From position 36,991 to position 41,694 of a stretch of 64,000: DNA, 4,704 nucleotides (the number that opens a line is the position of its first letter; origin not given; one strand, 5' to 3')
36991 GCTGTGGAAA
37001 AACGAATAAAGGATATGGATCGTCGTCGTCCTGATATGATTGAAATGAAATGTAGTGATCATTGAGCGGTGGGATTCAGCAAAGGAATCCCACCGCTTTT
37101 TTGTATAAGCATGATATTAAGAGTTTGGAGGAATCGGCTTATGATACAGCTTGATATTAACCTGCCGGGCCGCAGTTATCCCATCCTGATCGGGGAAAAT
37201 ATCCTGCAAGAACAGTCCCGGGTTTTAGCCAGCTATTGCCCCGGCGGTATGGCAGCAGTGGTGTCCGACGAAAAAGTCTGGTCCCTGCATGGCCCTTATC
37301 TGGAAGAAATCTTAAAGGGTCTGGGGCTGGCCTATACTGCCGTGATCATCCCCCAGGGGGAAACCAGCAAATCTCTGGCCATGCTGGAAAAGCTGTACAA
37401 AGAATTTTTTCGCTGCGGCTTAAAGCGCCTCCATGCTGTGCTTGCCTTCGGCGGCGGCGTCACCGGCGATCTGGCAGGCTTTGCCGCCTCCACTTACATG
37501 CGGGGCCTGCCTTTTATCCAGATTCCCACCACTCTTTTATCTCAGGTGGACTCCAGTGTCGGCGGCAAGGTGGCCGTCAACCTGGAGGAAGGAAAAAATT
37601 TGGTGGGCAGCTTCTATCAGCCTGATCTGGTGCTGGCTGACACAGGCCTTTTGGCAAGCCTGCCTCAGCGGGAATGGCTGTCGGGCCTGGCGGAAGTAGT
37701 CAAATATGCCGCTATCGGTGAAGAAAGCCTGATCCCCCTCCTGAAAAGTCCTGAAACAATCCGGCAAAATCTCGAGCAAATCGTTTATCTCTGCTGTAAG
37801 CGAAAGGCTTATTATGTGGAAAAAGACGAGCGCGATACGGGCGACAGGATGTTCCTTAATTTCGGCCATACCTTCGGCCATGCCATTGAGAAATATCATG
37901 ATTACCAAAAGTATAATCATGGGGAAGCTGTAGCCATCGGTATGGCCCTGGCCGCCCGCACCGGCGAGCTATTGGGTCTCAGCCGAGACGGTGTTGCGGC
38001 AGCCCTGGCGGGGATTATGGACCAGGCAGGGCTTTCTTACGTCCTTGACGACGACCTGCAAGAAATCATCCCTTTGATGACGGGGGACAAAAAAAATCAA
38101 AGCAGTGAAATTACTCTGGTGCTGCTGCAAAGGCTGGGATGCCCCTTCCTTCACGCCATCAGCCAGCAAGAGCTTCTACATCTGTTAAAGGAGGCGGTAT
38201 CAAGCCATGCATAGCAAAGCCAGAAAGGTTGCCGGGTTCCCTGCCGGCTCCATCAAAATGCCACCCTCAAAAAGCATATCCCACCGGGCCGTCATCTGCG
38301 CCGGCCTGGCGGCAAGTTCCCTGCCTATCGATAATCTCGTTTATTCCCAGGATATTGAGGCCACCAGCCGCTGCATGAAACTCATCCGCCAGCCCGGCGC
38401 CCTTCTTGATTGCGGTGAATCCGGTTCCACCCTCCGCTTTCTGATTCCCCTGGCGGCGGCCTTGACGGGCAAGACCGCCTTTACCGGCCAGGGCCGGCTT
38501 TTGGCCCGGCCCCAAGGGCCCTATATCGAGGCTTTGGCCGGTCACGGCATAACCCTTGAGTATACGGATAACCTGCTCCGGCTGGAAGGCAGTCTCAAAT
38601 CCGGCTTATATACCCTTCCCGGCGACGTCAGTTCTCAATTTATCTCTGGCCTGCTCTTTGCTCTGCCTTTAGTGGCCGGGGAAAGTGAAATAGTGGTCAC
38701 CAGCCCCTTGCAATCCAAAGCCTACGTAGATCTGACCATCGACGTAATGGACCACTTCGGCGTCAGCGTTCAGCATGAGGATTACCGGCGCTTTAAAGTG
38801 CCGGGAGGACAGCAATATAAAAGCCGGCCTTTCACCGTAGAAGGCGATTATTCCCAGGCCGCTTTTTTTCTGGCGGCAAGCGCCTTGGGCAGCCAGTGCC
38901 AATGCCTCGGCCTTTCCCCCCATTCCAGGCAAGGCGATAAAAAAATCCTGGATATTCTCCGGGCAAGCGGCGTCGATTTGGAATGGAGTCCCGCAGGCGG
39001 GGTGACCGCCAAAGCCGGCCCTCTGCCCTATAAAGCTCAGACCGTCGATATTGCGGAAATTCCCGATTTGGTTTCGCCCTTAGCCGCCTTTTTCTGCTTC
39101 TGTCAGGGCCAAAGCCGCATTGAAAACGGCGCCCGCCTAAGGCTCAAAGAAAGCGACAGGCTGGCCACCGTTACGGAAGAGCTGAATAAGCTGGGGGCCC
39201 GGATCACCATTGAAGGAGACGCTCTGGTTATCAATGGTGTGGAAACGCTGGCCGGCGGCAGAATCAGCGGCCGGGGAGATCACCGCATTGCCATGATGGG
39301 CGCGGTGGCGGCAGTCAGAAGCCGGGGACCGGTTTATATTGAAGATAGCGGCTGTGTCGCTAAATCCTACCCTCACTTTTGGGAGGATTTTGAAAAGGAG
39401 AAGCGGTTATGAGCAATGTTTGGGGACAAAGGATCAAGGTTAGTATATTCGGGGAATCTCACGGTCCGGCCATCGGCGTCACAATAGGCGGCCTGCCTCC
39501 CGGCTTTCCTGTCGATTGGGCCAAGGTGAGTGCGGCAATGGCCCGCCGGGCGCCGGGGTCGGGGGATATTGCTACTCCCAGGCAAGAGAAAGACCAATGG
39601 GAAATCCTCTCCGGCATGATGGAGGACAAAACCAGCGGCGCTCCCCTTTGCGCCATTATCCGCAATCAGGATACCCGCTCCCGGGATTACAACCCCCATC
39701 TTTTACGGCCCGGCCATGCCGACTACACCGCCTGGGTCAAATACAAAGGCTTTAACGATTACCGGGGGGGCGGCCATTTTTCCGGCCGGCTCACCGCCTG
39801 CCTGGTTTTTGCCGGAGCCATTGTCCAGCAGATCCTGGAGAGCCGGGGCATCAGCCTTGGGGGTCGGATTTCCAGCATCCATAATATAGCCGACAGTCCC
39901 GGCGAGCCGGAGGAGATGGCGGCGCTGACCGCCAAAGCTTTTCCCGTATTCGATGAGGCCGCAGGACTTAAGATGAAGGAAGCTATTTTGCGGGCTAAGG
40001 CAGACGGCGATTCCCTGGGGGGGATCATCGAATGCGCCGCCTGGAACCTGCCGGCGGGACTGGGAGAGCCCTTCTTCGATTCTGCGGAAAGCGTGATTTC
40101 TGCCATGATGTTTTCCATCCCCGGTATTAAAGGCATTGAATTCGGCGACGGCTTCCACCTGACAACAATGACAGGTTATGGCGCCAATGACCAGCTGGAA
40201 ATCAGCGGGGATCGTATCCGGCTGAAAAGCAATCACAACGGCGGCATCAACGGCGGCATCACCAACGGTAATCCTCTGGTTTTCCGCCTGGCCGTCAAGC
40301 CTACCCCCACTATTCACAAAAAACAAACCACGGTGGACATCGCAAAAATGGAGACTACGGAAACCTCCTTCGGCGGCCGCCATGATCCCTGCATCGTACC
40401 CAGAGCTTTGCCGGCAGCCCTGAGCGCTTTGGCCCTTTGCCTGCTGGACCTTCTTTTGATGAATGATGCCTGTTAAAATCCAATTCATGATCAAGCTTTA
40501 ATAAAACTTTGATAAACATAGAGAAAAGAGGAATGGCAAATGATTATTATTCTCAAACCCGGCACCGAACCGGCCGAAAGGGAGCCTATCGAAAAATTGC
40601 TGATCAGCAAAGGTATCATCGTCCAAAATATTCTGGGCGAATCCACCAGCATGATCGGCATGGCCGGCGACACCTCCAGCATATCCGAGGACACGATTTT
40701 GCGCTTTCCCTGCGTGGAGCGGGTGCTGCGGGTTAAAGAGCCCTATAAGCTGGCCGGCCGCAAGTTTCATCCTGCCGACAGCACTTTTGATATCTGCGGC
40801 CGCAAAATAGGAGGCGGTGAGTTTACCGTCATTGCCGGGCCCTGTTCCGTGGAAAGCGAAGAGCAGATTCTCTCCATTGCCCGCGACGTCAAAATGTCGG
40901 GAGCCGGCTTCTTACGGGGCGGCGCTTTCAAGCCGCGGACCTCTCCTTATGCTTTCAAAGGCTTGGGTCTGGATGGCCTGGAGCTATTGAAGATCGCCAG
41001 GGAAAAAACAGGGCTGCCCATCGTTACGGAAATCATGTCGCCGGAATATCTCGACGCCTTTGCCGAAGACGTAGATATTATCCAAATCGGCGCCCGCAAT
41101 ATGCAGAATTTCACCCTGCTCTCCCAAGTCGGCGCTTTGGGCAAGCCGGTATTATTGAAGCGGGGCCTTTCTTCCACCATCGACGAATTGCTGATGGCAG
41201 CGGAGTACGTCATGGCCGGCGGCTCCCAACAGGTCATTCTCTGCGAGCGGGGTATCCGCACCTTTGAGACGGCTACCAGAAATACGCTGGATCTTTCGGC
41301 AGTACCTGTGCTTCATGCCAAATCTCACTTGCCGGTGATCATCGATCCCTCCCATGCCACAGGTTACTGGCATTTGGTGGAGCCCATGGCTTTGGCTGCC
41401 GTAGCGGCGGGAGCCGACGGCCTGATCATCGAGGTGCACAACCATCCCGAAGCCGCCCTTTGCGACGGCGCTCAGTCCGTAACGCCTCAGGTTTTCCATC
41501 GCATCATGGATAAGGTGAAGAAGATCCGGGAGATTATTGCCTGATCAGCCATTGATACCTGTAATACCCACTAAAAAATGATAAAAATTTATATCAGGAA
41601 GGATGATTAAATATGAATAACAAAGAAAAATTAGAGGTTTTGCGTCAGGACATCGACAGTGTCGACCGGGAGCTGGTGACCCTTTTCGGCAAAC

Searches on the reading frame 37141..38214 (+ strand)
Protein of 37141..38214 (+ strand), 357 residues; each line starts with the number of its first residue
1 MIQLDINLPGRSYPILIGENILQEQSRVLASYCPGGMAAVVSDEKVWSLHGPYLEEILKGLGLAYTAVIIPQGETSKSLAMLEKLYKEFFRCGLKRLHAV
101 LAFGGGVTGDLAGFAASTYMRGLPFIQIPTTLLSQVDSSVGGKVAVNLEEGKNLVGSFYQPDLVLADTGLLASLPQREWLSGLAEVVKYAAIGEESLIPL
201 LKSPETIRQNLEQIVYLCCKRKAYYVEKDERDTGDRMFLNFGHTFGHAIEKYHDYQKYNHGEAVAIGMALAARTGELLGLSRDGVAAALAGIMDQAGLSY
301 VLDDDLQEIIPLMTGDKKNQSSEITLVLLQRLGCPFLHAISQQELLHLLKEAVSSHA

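Call 8: search_protein_families(library=pfam, proteins=[window:37141-38214:+])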
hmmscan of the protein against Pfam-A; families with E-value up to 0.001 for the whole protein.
window:37141-38214:+ (357 aa): 4 families
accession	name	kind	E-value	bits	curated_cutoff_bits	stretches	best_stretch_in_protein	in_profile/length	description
PF01761.26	DHQ_synthase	-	3e-44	149.8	24.2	1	68-179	2-113/115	3-dehydroquinate synthase N-terminal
PF24621.2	DHQS_C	-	1.7e-38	132.3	27.6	1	182-319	1-144/144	3-dehydroquinate synthase C-terminal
PF13685.12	Fe-ADH_2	-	3.2e-07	30.9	28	1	17-133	2-109/149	Iron-containing alcohol dehydrogenase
PF00465.25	Fe-ADH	-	0.00012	22.2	31.3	1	15-133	4-132/168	Iron-containing alcohol dehydrogenase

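Call 9: find_related_loci(query=window:37141-38214:+, collection=genome_contigs, flank=3000)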
Query window:37141-38214:+ (357 aa) in genome_contigs; peptide patterns used: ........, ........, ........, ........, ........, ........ (x = any residue, [..] = any of these).
177 stretches matched a pattern; 47 encode a relative of the query (tblastn E <= 1e-3); 47 distinct loci.
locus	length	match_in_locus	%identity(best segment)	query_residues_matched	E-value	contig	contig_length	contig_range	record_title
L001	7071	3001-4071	86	1-357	0e+0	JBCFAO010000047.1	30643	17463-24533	MAG: Clostridiales bacterium isolate concoct.bin.65 NODE_527_length_30643_cov_9.161883, whole genome shotgun sequence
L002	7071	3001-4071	86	1-357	0e+0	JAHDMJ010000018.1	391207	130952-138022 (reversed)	MAG: Clostridia bacterium isolate R1-B15.2 k141_17312, whole genome shotgun sequence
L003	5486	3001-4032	43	1-340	3e-89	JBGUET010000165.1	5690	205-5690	MAG: Sedimentibacter sp. isolate DXN-09 NODE_1030_length_5690_cov_4.613132, whole genome shotgun sequence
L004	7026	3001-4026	44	8-345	1e-88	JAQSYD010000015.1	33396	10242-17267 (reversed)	MAG: Clostridia bacterium isolate L_E1_T20_A_bin.75 scaffold_2426, whole genome shotgun sequence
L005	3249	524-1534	40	1-344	3e-77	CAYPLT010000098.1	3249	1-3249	MAG TPA_asm: uncultured Candidatus Soleaferrea sp. isolate SRP313737_co1_54 genome assembly, contig: NODE_36885_length_3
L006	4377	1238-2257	40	1-333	1e-75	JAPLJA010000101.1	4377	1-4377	MAG: Proteobacteria bacterium isolate LacPavin_0920_SED5_MAG_48_26 LacPavin_0920_SED5_scaffold_234712, whole genome shot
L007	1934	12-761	48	100-345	4e-76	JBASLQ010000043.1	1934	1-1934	MAG: Sedimentibacter sp. isolate MFD12109_ilm_asm_bin60 k127_164729, whole genome shotgun sequence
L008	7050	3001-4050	38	10-351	8e-71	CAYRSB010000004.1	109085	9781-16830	MAG TPA_asm: uncultured Atribacterota bacterium isolate binchicken_co40_71 genome assembly, contig: NODE_219_length_1090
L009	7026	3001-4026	39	1-335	2e-70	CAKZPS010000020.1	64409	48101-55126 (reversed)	MAG TPA_asm: uncultured bacterium isolate SRR5214706_bin.38_CONCOCT_v1.1_MAG genome assembly, contig: ERZ1744544.279, wh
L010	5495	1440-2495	38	3-346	2e-69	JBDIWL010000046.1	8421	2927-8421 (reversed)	MAG: Candidatus Caldatribacterium thermophilum isolate JZ-1.bins.129.201901 NODE_7735_length_8421_cov_2.284543, whole ge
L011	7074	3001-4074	39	3-351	2e-69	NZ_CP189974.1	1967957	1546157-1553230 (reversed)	Candidatus Caldatribacterium sp. SIUC1 chromosome, complete genome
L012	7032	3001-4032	38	10-346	6e-69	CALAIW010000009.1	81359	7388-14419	MAG: uncultured bacterium isolate S1_Bin_METABAT__242_1 genome assembly, contig: c_000003596298, whole genome shotgun se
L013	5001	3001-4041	41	3-351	6e-69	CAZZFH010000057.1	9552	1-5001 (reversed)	MAG TPA_asm: uncultured Candidatus Bathyarchaeia archaeon isolate SRP178699_co2_149 genome assembly, contig: NODE_7339_l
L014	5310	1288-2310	40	3-335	1e-67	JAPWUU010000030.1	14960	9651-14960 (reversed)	MAG: Candidatus Caldatribacterium sp. isolate RSWS11 scaffold_691_c1, whole genome shotgun sequence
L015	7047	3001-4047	39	4-346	5e-67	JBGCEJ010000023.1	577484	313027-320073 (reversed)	MAG: Myxococcota bacterium isolate SGMAG-50 contig23, whole genome shotgun sequence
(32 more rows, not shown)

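Call 13: find_related_loci(query=window:37141-38214:+, collection=metagenome_contigs, flank=1500)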
Query window:37141-38214:+ (357 aa) in metagenome_contigs; peptide patterns used: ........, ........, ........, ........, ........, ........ (x = any residue, [..] = any of these).
209 stretches matched a pattern; 42 encode a relative of the query (tblastn E <= 1e-3); 42 distinct loci.
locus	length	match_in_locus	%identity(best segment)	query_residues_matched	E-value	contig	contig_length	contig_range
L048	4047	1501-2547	44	1-345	2e-91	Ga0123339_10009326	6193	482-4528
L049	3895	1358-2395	43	4-345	1e-89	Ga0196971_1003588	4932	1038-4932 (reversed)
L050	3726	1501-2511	44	6-333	2e-76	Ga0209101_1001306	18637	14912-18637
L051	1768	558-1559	43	4-333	7e-77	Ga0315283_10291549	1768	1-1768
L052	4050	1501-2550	38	10-351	4e-71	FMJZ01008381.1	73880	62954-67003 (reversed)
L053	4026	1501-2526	39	1-335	9e-71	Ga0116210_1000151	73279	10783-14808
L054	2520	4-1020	41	15-356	1e-70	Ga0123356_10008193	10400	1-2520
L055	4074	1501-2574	39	1-349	2e-70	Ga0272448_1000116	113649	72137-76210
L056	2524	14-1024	40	11-350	2e-70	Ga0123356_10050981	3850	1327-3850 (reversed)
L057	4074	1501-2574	38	1-349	5e-70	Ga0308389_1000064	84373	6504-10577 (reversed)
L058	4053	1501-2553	39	1-347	2e-69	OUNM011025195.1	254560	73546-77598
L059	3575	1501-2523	38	13-346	4e-68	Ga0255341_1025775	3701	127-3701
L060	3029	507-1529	38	13-346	5e-68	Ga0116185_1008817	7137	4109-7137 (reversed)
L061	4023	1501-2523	40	3-335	2e-67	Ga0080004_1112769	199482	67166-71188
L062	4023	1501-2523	40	3-335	1e-67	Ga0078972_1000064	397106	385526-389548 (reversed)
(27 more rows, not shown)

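Call 14: find_homologous_proteins(query=window:37141-38214:+, max_evalue=1e-60)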
Query window:37141-38214:+ (357 aa): 6060 proteins with E <= 1e-60 among 8000 candidates; the best 120 are listed.
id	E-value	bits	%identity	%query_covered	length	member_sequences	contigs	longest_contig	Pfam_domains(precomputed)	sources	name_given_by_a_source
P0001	5.3e-233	790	100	100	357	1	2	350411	PF13685.13,PF24621.3,PF01761.27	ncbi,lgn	-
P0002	2.7e-196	670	86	100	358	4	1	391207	PF13685.13,PF24621.3,PF00465.26,PF01761.27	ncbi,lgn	-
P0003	1.6e-145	503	66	97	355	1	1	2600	PF13685.13,PF24621.3,PF00465.26,PF01761.27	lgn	-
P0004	3.4e-143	495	64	99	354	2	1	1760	PF13685.13,PF24621.3,PF00465.26,PF01761.27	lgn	-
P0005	2.5e-137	476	62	97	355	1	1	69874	PF13685.13,PF24621.3,PF00465.26,PF01761.27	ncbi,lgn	-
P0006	1.8e-136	473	64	97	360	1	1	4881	PF13685.13,PF24621.3,PF00465.26,PF01761.27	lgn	-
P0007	5.7e-136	471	63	98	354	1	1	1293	PF13685.13,PF24621.3,PF01761.27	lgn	-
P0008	6.4e-133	461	59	99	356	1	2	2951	PF13685.13,PF24621.3,PF00465.26,PF01761.27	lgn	-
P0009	3.9e-130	452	60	98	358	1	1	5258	PF13685.13,PF24621.3,PF00465.26,PF01761.27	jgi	jgi:3-dehydroquinate synthase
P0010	2.3e-128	446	57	99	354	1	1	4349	PF13685.13,PF24621.3,PF00465.26,PF01761.27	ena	-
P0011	1.5e-126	440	62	99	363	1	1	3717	PF13685.13,PF24621.3,PF01761.27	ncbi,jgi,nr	ncbi:MAG: 3-dehydroquinate synthase [Clostridiales bacterium]|jgi:3-dehydroquinate synthase|nr:3-deh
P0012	3.6e-126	439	55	100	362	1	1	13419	PF13685.13,PF24621.3,PF00465.26,PF01761.27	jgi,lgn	jgi:3-dehydroquinate synthase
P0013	8.5e-126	438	58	97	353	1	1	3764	PF13685.13,PF24621.3,PF00465.26,PF01761.27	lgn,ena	-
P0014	3.9e-125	436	59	98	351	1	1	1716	PF13685.13,PF24621.3,PF00465.26,PF01761.27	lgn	-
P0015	2.8e-123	430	55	98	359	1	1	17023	PF13685.13,PF24621.3,PF00465.26,PF01761.27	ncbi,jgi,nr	ncbi:MAG: 3-dehydroquinate synthase [Syntrophomonadaceae bacterium]|jgi:3-dehydroquinate synthase|nr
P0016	1.5e-122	427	57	98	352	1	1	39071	PF13685.13,PF24621.3,PF00465.26,PF01761.27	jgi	jgi:3-dehydroquinate synthase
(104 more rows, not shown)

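Call 16: find_encoding_contigs(protein=P0005, flank=2500, max_places=2)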
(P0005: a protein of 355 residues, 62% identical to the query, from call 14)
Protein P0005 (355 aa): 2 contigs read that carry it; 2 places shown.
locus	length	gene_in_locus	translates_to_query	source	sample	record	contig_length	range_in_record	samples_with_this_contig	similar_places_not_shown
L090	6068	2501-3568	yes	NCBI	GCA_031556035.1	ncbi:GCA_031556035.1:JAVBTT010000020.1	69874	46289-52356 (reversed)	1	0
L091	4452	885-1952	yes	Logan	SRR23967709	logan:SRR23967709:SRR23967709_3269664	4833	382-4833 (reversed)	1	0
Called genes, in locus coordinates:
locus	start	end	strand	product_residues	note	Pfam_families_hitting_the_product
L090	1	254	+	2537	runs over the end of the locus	PF18819:MuF_C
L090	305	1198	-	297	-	PF01381:HTH_3, PF12844:HTH_19 (weak), PF13560:HTH_31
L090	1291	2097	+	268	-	-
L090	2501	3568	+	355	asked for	PF00465:Fe-ADH (faint), PF13685:Fe-ADH_2, PF01761:DHQ_synthase, PF24621:DHQS_C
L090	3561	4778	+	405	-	PF00275:EPSP_synthase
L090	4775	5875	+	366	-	PF01264:Chorismate_synt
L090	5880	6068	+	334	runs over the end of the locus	PF18152:DAHP_snth_FXD, PF00793:DAHP_synth_1, PF03102:NeuB (weak)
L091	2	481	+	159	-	?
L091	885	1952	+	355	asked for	PF00465:Fe-ADH (faint), PF13685:Fe-ADH_2, PF01761:DHQ_synthase, PF24621:DHQS_C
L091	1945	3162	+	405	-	PF00275:EPSP_synthase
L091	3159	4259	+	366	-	PF01264:Chorismate_synt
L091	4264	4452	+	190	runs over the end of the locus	?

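Call 17: find_encoding_contigs(protein=P0003, flank=2500, max_places=2)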
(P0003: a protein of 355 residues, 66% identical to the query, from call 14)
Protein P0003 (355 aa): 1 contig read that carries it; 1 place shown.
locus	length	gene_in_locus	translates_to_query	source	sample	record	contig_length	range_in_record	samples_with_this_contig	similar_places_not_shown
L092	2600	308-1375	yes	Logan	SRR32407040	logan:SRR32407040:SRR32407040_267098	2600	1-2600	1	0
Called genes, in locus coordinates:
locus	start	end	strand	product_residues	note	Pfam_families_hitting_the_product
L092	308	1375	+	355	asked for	PF00465:Fe-ADH (weak), PF13685:Fe-ADH_2, PF01761:DHQ_synthase, PF24621:DHQS_C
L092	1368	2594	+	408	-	PF00275:EPSP_synthase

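Call 18: find_encoding_contigs(protein=P0006, flank=2500, max_places=2)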
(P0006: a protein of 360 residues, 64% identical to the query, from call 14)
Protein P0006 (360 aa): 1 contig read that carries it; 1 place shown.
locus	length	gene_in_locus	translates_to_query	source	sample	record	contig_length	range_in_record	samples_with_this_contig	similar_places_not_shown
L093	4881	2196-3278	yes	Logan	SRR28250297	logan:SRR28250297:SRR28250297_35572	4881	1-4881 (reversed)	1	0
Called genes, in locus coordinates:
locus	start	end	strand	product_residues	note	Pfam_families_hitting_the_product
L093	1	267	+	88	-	?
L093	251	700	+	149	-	PF02639:DUF188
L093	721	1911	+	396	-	PF00248:Aldo_ket_red, PF13183:Fer4_8 (weak), PF13187:Fer4_9, PF13534:Fer4_17 (weak)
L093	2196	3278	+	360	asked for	PF00465:Fe-ADH (weak), PF13685:Fe-ADH_2, PF01761:DHQ_synthase, PF24621:DHQS_C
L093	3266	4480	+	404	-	PF00275:EPSP_synthase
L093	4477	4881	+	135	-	?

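Call 22: find_encoding_contigs(protein=P0009, flank=1500, max_places=1)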
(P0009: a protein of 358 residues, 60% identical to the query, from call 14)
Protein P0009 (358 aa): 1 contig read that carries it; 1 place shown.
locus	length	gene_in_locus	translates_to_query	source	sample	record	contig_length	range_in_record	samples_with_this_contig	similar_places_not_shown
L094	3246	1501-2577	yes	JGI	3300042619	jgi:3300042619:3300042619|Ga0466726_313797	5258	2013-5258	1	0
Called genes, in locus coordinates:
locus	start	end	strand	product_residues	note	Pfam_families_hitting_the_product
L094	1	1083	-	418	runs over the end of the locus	PF00275:EPSP_synthase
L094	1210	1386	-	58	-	-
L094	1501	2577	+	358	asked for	PF00465:Fe-ADH, PF13685:Fe-ADH_2, PF01761:DHQ_synthase, PF24621:DHQS_C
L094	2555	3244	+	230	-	?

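Call 23: find_encoding_contigs(protein=P0011, flank=1500, max_places=1)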
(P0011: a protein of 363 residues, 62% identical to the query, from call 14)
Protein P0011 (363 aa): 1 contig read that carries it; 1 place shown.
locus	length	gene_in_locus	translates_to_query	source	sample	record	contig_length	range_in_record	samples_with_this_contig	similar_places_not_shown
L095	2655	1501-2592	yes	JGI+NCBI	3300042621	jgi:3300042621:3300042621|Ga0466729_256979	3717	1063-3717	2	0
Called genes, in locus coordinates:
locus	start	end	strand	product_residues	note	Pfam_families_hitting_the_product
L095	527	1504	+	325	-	PF02153:PDH_N, PF20463:PDH_C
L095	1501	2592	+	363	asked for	PF13685:Fe-ADH_2, PF01761:DHQ_synthase, PF24621:DHQS_C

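Call 24: find_encoding_contigs(protein=P0012, flank=1500, max_places=1)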
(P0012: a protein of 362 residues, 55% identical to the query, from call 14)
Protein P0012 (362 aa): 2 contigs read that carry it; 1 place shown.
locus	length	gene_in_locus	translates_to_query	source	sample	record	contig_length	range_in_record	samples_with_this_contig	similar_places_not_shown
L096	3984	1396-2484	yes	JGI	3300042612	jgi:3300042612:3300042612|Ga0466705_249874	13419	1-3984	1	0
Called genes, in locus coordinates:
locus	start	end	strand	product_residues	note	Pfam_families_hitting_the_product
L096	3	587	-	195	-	?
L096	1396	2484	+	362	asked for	PF00465:Fe-ADH (faint), PF13685:Fe-ADH_2, PF01761:DHQ_synthase, PF24621:DHQS_C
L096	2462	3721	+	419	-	PF00275:EPSP_synthase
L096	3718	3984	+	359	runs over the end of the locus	PF01264:Chorismate_synt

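Call 25: find_encoding_contigs(protein=P0016, flank=1500, max_places=1)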
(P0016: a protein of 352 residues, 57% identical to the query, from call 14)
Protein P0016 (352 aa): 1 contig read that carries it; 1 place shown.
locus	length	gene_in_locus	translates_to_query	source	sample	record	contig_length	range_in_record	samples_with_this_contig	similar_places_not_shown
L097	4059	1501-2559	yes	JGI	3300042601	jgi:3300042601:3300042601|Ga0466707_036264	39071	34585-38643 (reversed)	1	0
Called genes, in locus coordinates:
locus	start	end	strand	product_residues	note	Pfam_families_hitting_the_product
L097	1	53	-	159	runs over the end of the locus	?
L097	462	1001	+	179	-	PF00210:Ferritin (weak), PF02915:Rubrerythrin, PF21349:RUBY_RBDX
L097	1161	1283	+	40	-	-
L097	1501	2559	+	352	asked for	PF00465:Fe-ADH (weak), PF13685:Fe-ADH_2, PF01761:DHQ_synthase, PF24621:DHQS_C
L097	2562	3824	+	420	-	PF00275:EPSP_synthase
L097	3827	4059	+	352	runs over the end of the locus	PF01264:Chorismate_synt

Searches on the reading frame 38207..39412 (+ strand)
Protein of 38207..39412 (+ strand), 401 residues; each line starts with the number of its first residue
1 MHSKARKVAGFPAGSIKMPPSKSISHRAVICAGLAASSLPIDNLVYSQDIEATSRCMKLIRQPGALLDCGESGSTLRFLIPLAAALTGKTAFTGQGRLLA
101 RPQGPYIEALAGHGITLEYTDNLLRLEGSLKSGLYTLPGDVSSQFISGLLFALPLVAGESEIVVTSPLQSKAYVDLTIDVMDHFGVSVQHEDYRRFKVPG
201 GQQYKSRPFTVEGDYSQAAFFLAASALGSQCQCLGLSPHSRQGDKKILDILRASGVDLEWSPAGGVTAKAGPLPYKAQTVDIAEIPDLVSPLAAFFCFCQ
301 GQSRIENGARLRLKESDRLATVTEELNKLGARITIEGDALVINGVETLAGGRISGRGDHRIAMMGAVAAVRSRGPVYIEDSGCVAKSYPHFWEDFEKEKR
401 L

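Call 8: search_protein_families(library=pfam, proteins=[window:38207-39412:+])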
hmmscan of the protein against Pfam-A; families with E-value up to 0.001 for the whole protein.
window:38207-39412:+ (401 aa): 1 family
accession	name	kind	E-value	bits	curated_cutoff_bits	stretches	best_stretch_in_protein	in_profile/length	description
PF00275.25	EPSP_synthase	-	2.2e-85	287.3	22.8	2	58-394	76-416/417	EPSP synthase (3-phosphoshikimate 1-carboxyvinyltransferase)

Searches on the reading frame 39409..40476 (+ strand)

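Call 8: search_protein_families(library=pfam, proteins=[window:39409-40476:+])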
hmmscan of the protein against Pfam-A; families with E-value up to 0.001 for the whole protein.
window:39409-40476:+ (355 aa): 1 family
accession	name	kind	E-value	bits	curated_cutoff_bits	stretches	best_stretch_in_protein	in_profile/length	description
PF01264.26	Chorismate_synt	-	5.6e-119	397.1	27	1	10-350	2-327/327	Chorismate synthase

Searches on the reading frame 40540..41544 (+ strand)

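Call 8: search_protein_families(library=pfam, proteins=[window:40540-41544:+])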
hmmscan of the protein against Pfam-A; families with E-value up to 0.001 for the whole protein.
window:40540-41544:+ (334 aa): 3 families
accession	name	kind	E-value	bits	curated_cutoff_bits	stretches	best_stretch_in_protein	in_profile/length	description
PF00793.26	DAHP_synth_1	-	1e-79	267.7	25.5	1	89-332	11-267/270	DAHP synthetase I family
PF18152.6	DAHP_snth_FXD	-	1.8e-14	53.7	27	1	1-67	1-67/67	DAHP synthase ferredoxin-like domain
PF03102.20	NeuB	-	9.8e-08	32.2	22.1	1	150-332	61-235/241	NeuB family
